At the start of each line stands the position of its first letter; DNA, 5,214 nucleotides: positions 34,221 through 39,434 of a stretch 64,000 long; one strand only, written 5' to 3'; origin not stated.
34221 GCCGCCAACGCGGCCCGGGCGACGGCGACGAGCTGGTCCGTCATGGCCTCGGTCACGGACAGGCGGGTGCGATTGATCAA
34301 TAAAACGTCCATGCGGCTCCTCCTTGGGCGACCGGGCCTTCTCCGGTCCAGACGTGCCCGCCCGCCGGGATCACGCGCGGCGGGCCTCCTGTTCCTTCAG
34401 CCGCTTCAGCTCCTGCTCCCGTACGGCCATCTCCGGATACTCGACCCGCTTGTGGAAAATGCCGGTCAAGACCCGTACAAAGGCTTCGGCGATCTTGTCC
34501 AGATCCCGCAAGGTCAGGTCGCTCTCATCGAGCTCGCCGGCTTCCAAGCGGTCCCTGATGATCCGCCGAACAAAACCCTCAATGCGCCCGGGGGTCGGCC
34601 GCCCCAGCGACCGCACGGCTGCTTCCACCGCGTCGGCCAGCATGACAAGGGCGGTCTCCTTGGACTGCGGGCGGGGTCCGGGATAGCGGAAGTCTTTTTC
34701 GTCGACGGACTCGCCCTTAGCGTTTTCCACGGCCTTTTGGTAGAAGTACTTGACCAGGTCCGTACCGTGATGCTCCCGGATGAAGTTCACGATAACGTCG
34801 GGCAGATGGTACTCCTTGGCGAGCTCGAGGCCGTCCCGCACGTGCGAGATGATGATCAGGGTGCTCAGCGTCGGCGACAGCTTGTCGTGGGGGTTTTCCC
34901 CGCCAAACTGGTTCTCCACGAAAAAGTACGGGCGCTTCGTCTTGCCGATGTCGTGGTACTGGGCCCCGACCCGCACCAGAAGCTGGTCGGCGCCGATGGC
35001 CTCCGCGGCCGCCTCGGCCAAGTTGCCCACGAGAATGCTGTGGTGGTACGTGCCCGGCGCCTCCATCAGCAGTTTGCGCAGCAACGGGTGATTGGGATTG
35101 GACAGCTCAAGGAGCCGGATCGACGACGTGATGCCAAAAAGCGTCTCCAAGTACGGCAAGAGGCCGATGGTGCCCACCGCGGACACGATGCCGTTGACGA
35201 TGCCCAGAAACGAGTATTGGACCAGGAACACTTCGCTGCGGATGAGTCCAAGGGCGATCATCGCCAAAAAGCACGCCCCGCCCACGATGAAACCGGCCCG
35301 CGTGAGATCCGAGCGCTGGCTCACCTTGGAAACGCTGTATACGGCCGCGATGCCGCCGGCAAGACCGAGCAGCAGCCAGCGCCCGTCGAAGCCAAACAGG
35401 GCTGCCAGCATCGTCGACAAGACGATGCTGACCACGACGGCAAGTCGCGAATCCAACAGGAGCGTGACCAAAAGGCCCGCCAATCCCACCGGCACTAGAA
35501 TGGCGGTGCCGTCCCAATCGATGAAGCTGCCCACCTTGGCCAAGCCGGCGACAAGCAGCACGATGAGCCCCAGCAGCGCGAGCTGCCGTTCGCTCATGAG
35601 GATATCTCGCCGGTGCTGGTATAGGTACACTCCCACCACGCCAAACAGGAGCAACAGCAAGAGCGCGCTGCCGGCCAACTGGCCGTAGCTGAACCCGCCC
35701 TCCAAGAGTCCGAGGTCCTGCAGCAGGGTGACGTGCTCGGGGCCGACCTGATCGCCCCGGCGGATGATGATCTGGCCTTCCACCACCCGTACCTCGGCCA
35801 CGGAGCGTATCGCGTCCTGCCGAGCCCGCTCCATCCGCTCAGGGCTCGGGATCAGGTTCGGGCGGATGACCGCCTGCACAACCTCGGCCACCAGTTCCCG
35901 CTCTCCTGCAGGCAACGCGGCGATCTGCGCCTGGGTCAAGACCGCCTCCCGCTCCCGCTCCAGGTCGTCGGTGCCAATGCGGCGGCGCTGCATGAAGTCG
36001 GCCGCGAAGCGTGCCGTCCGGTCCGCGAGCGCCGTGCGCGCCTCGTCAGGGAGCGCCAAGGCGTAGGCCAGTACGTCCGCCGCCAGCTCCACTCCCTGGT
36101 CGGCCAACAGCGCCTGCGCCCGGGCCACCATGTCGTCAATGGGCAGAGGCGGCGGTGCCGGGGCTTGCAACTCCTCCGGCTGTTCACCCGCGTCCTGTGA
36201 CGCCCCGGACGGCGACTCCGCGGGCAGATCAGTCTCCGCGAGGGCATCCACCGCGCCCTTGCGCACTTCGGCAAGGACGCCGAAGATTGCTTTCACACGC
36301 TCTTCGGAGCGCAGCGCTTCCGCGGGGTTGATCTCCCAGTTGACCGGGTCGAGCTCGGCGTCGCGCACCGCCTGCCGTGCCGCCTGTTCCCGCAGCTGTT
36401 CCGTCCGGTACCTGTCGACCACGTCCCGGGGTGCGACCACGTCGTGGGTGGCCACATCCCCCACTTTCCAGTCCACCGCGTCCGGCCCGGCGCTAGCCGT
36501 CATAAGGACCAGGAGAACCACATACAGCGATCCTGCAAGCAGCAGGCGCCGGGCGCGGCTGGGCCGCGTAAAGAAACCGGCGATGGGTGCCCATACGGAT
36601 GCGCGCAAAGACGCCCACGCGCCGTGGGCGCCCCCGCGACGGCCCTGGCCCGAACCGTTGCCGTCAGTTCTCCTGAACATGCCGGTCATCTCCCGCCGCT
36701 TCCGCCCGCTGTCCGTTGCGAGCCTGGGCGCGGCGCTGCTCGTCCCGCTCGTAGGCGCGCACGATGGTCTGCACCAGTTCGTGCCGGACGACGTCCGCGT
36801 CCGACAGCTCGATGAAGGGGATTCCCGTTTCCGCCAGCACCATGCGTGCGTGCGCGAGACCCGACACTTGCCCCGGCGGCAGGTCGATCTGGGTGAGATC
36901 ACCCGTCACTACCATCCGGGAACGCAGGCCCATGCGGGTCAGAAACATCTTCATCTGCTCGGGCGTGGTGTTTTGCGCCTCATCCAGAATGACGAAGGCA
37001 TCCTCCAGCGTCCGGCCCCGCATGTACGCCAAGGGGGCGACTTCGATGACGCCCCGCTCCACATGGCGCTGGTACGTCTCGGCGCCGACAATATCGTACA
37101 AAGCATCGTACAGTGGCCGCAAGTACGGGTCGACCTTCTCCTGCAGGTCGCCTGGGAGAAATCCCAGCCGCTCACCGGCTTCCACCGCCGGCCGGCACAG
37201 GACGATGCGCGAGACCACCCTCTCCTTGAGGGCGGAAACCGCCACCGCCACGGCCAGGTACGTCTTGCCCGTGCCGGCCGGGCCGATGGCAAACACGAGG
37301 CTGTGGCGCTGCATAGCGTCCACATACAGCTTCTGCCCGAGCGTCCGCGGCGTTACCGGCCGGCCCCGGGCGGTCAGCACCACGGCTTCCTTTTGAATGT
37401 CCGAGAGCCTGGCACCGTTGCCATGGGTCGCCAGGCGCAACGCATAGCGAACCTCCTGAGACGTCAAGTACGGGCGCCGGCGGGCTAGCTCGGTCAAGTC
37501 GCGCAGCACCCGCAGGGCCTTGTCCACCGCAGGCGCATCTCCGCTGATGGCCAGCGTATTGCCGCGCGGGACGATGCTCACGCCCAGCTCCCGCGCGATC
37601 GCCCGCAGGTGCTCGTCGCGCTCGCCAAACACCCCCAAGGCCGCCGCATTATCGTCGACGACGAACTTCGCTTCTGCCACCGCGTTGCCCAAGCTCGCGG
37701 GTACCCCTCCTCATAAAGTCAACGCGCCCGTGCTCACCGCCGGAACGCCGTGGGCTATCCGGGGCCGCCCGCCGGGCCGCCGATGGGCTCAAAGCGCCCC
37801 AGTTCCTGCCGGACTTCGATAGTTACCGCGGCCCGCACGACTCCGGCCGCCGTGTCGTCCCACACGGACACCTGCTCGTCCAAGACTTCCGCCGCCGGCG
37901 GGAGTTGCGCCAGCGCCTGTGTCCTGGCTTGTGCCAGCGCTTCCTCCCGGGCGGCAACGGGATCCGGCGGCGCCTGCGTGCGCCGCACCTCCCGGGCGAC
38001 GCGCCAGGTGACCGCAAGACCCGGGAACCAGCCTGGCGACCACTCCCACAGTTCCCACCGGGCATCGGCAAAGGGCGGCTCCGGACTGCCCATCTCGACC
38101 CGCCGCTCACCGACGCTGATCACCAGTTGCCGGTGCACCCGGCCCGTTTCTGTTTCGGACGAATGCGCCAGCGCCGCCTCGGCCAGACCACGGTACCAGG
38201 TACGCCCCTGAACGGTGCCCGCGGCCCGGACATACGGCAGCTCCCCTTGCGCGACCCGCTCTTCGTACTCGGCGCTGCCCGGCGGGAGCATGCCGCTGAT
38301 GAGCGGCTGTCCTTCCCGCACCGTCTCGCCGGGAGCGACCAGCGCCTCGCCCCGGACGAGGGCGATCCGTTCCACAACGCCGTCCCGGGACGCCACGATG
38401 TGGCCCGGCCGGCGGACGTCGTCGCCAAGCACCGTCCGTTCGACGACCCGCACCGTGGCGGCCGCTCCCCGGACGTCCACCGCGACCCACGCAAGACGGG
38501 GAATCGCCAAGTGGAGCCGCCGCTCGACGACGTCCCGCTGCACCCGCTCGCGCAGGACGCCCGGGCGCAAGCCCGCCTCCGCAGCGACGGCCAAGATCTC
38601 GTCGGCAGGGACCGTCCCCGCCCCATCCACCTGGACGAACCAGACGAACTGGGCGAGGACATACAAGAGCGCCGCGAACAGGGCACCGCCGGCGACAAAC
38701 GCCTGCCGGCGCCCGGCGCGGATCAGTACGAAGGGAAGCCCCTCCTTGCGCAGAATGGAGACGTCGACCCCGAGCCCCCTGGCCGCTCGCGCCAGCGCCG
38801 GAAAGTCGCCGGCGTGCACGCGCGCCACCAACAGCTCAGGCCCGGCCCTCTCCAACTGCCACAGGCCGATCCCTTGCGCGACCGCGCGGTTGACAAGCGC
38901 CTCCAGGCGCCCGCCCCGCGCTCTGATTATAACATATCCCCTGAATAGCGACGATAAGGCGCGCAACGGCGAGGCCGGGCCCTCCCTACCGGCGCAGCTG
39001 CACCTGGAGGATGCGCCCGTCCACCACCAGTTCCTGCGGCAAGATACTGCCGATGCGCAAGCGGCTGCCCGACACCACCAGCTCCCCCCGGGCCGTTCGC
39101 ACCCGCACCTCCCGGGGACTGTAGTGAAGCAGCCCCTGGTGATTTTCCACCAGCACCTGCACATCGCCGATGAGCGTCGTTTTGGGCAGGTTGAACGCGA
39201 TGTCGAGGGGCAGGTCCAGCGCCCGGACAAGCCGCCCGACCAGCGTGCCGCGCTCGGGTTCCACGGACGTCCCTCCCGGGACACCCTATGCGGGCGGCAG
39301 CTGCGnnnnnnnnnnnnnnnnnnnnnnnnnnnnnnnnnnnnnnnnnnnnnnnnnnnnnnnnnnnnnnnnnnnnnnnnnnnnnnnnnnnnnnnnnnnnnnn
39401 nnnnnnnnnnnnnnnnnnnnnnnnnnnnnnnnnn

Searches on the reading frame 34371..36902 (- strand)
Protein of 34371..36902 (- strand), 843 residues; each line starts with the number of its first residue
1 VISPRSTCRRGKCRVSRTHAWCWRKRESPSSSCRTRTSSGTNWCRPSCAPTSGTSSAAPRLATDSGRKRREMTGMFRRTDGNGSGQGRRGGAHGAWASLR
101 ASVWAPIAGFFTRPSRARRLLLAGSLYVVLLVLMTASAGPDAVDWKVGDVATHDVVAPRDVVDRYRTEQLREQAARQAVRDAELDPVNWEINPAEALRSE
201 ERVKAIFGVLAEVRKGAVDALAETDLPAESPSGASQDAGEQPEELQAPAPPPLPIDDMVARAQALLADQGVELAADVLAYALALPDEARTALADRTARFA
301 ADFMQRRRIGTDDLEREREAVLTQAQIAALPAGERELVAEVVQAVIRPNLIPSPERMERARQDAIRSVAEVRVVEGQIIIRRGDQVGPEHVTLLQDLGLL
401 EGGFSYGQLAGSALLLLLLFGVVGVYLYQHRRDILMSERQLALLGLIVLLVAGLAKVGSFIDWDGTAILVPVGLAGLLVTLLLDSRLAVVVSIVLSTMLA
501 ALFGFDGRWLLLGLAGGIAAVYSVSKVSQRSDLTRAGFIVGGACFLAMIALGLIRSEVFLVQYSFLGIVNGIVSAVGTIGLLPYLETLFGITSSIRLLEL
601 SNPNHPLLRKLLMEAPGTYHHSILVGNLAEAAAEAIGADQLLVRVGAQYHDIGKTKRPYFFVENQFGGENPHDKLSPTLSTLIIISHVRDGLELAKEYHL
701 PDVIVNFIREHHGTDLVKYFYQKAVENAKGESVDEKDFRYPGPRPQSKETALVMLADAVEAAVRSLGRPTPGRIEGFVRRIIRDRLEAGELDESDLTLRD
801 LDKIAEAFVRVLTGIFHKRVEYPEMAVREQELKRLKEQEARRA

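Call 31: search_protein_families(library=pfam, proteins=[window:34371-36902:-], max_evalue=0.001)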
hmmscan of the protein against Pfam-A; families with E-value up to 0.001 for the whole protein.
window:34371-36902:- (843 aa): 3 families
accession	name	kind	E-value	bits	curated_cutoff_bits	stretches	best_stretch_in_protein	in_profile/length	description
PF07698.17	7TM-7TMR_HD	-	4.7e-37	128.2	29.4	1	408-593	3-190/190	7TM receptor with intracellular HD hydrolase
PF07697.16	7TMR-HDED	-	2.8e-34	119.5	27.6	1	146-401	1-224/224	7TM-HD extracellular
PF01966.28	HD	-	1.8e-17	64.1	22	1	618-761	1-115/116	HD domain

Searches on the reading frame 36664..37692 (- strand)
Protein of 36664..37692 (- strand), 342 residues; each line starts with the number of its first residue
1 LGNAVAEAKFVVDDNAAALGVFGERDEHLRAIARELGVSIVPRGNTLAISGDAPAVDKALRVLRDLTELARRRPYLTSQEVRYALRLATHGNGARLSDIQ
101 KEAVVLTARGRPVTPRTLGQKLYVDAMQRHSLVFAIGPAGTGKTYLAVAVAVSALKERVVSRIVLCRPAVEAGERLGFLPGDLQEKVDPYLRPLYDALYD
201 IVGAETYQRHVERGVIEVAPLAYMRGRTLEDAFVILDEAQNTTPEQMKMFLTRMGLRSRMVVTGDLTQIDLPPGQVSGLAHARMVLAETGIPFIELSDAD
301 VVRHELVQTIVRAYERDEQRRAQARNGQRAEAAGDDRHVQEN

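Call 31: search_protein_families(library=pfam, proteins=[window:36664-37692:-], max_evalue=0.001)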
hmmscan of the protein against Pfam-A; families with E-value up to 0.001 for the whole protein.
window:36664-37692:- (342 aa): 7 families
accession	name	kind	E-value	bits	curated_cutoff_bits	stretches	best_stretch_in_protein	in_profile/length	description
PF02562.22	PhoH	-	6e-94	313.7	27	1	113-315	2-205/205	PhoH-like protein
PF13245.12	AAA_19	-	6.7e-09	36.5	25.1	1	123-269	4-129/134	AAA domain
PF13604.12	AAA_30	-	4.9e-07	30.1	27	1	120-320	6-174/191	AAA domain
PF13401.12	AAA_22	-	1.1e-05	26.2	27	1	129-254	4-108/130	AAA domain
PF13191.12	AAA_16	-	8.2e-05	23.6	32.6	1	125-250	19-152/167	AAA ATPase domain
PF01695.23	IstB_IS21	-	0.0001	22.4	24.1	1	123-157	85-119/238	IstB-like ATP binding protein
PF13481.12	AAA_25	-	0.00033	20.8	27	0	120-155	23-58/195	AAA domain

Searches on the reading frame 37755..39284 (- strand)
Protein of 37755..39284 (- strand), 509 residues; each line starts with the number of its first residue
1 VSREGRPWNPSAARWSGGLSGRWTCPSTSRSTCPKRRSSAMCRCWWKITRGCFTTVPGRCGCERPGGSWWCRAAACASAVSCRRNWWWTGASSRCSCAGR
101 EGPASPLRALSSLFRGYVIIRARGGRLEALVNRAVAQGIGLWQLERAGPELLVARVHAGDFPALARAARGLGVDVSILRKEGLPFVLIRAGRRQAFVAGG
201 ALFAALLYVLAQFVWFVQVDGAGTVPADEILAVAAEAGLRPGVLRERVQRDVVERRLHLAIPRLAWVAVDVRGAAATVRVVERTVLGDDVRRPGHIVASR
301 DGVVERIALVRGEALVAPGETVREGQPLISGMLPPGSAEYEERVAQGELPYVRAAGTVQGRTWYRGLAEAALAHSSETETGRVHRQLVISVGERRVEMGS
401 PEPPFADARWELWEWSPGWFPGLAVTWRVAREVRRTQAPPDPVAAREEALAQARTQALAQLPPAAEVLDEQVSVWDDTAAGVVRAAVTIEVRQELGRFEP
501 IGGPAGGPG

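Call 31: search_protein_families(library=pfam, proteins=[window:37755-39284:-], max_evalue=0.001)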
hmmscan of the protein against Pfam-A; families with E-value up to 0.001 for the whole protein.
window:37755-39284:- (509 aa): 1 family
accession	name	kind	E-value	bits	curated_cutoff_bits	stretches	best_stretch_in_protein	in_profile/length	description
PF06898.16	YqfD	-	2e-90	303.9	25.2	1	113-494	2-378/379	Putative stage IV sporulation protein YqfD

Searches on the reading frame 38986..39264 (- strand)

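Call 31: search_protein_families(library=pfam, proteins=[window:38986-39264:-], max_evalue=0.001)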
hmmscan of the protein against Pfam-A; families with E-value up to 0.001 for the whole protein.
window:38986-39264:- (92 aa): 1 family
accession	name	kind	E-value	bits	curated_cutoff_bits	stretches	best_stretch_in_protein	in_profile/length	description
PF07873.16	YabP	-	1e-15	57.7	27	1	27-88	1-62/64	YabP family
